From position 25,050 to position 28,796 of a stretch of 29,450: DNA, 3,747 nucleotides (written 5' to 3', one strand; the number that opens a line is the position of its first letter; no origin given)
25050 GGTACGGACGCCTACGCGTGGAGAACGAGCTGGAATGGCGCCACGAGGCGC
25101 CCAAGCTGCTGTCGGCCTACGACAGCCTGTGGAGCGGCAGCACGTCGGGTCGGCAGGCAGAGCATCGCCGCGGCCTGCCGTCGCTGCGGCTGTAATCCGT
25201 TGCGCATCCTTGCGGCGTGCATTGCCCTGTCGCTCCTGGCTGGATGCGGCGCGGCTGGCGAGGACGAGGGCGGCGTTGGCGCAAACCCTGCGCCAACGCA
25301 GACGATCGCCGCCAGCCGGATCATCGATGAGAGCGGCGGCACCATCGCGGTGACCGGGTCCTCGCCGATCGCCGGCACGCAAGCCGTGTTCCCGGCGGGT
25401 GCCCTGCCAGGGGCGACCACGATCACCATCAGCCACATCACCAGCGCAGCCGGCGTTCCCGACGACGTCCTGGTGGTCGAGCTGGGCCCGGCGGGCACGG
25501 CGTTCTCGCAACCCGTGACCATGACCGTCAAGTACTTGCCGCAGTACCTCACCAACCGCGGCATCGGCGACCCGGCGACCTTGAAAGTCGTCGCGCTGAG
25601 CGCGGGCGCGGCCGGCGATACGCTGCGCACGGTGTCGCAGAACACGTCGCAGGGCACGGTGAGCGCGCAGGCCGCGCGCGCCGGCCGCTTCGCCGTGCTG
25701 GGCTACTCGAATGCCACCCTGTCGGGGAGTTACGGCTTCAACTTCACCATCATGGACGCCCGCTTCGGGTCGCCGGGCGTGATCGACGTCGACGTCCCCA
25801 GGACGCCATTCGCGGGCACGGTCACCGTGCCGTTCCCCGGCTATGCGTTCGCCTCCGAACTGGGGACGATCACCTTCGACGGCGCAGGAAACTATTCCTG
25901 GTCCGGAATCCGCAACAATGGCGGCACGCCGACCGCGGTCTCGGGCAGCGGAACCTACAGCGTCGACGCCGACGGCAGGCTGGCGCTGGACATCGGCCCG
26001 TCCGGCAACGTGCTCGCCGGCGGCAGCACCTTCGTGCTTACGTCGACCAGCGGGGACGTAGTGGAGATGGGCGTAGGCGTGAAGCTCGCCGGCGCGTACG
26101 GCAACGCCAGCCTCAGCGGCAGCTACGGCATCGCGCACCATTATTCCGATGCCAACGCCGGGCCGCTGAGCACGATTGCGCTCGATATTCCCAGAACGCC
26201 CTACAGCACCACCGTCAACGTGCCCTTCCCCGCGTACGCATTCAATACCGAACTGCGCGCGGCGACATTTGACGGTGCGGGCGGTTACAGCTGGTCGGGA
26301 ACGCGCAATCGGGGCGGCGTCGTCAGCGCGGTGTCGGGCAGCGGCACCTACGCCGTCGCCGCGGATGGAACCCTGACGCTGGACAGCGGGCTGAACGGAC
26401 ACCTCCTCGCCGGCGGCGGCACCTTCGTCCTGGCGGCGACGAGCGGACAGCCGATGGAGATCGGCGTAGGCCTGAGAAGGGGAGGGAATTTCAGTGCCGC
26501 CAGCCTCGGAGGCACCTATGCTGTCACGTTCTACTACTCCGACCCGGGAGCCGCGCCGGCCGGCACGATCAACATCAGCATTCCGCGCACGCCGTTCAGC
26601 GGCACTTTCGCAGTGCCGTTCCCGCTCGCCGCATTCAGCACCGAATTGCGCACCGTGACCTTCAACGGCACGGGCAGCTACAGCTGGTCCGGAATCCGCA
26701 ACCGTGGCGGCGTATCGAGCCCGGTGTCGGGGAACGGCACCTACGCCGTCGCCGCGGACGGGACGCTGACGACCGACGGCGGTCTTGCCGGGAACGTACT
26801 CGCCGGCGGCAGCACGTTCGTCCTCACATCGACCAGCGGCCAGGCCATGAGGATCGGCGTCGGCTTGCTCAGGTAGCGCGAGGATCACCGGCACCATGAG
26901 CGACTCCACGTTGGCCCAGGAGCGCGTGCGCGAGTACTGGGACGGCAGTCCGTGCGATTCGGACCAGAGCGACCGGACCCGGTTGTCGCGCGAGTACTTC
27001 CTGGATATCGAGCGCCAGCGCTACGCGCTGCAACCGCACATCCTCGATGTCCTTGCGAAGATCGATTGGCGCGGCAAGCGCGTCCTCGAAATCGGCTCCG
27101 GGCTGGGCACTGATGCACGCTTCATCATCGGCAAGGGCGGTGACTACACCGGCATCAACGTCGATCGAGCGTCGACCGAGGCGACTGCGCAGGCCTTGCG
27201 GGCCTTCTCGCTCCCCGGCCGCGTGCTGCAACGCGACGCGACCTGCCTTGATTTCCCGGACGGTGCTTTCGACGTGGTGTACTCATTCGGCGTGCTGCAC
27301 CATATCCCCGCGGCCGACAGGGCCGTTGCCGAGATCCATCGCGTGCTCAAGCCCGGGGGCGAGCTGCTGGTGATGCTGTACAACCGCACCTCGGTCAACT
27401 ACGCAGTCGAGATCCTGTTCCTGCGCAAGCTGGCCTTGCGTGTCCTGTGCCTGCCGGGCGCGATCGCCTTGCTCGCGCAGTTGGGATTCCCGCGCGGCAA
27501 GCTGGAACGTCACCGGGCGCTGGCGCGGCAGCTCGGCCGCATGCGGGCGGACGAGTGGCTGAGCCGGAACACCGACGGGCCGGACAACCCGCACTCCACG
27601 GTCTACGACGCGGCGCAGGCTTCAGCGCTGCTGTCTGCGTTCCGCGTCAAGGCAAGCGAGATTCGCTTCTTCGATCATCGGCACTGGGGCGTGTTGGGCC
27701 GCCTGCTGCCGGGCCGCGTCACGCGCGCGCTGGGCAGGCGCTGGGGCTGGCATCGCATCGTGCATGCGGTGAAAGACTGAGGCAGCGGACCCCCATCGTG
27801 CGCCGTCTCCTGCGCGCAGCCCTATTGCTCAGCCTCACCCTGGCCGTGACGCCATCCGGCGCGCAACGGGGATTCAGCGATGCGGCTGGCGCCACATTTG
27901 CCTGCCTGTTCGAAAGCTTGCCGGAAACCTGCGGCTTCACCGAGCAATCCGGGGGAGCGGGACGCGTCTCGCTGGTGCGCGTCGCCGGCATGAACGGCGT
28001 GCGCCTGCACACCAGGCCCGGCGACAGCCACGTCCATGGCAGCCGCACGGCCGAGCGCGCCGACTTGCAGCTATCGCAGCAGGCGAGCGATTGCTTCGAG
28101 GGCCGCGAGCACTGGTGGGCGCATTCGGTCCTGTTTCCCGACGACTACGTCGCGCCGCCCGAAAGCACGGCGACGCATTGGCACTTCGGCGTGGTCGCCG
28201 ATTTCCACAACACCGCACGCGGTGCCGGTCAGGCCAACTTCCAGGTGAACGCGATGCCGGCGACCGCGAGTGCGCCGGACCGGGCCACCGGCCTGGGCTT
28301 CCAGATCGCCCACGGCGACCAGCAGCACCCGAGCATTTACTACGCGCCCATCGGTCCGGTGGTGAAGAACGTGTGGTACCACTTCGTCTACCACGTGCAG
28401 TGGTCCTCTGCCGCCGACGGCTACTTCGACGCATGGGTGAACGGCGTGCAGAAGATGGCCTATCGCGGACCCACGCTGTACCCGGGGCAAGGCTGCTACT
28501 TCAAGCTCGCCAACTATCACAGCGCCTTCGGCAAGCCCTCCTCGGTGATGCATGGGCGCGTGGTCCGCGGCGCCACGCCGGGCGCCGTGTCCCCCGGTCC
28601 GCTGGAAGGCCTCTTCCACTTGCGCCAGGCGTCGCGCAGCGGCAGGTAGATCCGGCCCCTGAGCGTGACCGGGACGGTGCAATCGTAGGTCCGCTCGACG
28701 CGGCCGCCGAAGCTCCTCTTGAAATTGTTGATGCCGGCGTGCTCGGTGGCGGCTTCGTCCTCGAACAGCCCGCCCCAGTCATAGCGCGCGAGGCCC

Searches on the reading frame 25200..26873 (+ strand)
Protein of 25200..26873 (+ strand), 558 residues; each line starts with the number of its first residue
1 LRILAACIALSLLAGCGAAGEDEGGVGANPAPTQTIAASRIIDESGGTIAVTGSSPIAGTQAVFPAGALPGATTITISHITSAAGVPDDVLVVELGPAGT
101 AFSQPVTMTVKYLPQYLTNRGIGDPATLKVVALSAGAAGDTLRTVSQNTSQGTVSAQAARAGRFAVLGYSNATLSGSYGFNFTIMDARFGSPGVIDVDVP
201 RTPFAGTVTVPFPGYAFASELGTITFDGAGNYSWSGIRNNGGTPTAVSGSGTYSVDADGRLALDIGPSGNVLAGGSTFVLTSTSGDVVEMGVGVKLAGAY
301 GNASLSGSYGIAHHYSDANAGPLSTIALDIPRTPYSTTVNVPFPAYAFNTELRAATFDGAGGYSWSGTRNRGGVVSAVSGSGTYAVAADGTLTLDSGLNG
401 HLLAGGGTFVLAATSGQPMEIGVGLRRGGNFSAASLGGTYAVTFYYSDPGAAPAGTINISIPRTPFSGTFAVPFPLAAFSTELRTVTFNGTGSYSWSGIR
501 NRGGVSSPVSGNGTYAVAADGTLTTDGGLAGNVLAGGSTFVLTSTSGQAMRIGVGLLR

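Call 27: search_protein_families(library=ncbifam, proteins=[window:25200-26873:+], max_evalue=0.00001)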
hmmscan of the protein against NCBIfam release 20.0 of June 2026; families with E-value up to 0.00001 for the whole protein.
window:25200-26873:+ (558 aa): 0 families

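Call 33: search_protein_families(library=pfam, proteins=[window:25200-26873:+], max_evalue=0.001)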
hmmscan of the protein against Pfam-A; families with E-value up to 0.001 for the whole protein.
window:25200-26873:+ (558 aa): 1 family
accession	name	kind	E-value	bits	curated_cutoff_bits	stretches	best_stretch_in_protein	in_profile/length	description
PF00791.26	ZU5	-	0.00067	20.3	21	0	59-115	18-83/97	ZU5 domain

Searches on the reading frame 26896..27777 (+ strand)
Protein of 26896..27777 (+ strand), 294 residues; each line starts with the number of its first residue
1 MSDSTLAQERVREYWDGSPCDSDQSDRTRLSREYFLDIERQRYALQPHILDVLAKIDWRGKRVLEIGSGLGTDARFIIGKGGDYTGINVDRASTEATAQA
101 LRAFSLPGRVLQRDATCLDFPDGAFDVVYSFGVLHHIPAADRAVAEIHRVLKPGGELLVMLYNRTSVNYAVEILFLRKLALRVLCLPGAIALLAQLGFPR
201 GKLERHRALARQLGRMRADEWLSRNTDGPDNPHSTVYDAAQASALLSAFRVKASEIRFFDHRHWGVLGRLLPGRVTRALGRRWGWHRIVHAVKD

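Call 27: search_protein_families(library=ncbifam, proteins=[window:26896-27777:+], max_evalue=0.00001)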
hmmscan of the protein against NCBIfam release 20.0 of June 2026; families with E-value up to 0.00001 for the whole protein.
window:26896-27777:+ (294 aa): 21 families
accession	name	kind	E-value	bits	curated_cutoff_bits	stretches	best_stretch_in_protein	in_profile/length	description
NF041537.1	ArsM_AhpD_UU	exception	6.7e-15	54.7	510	1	59-159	76-180/345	arsenite methyltransferase/AhpD domain selenoprotein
NF047649.1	MTase_UXPK_star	exception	3.5e-14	52.5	460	1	60-160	78-182/283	methyltransferase/UXPK-star double selenoprotein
NF045667.1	MTase_DVU1556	equivalog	8e-14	51.6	155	1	59-165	22-126/213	DVU_1556 family methyltransferase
NF045825.1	FAmtase_mtf2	equivalog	1.4e-13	50.7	400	1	39-159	39-158/248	fatty-acid O-methyltransferase Mtf2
NF045823.1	PthPhpthDimycoMt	equivalog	1.4e-13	50.6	300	1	39-159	47-166/256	phthiotriol/phenolphthiotriol dimycocerosates methyltransferase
NF041536.1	ArsM_DUF2284_UU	exception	3.9e-13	48.6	575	1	59-160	76-181/459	arsenite methyltransferase/DUF2284 domain selenoprotein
NF001240.0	PRK00216.1-1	equivalog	2.8e-10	39.7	378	1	59-166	63-175/251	bifunctional demethylmenaquinone methyltransferase/2-methoxy-6-polyprenyl-1,4-benzoquinol methylase UbiE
NF043040.1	corrin_prot_MT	hypoth_equivalog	3.5e-10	39.7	180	1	52-160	34-148/216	corrinoid protein-associated methyltransferase CpaM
TIGR01983.1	UbiG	equivalog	9e-09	35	102.95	1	57-175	47-167/228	bifunctional 2-polyprenyl-6-hydroxyphenol methylase/3-demethylubiquinol 3-O-methyltransferase UbiG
NF001241.0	PRK00216.1-2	equivalog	1e-08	35.1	327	1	60-169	52-157/231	demethylmenaquinone methyltransferase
NF040539.1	AST_met_ArsM_2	exception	2.1e-08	34.4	240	1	60-157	57-161/262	putative arsinothricin biosynthesis methyltransferase ArsM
TIGR02072.1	BioC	equivalog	6.3e-08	32.7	184.95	1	49-159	23-132/244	malonyl-ACP O-methyltransferase BioC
NF041675.1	sarc_dimgly_tmase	equivalog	2e-07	31.2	550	1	62-159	69-169/278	sarcosine/dimethylglycine N-methyltransferase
TIGR01934.1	MenG_MenH_UbiE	subfamily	2e-07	30.6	158.35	1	105-166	87-148/223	ubiquinone/menaquinone biosynthesis methyltransferase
NF052510.1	methyltran_MpqE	exception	3.2e-07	30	335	1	60-166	47-158/234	methyl-plastoquinone biosynthesis methyltransferase MpqE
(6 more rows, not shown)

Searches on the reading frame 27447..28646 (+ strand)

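Call 27: search_protein_families(library=ncbifam, proteins=[window:27447-28646:+], max_evalue=0.00001)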
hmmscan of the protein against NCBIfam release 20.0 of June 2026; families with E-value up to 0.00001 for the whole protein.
window:27447-28646:+ (400 aa): 0 families

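Call 33: search_protein_families(library=pfam, proteins=[window:27447-28646:+], max_evalue=0.001)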
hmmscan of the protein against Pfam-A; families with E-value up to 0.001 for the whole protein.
window:27447-28646:+ (400 aa): 1 family
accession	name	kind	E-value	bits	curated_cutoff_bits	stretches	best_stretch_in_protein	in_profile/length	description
PF14099.13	Polysacc_lyase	-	2.3e-17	64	29.9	1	168-359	18-196/210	Polysaccharide lyase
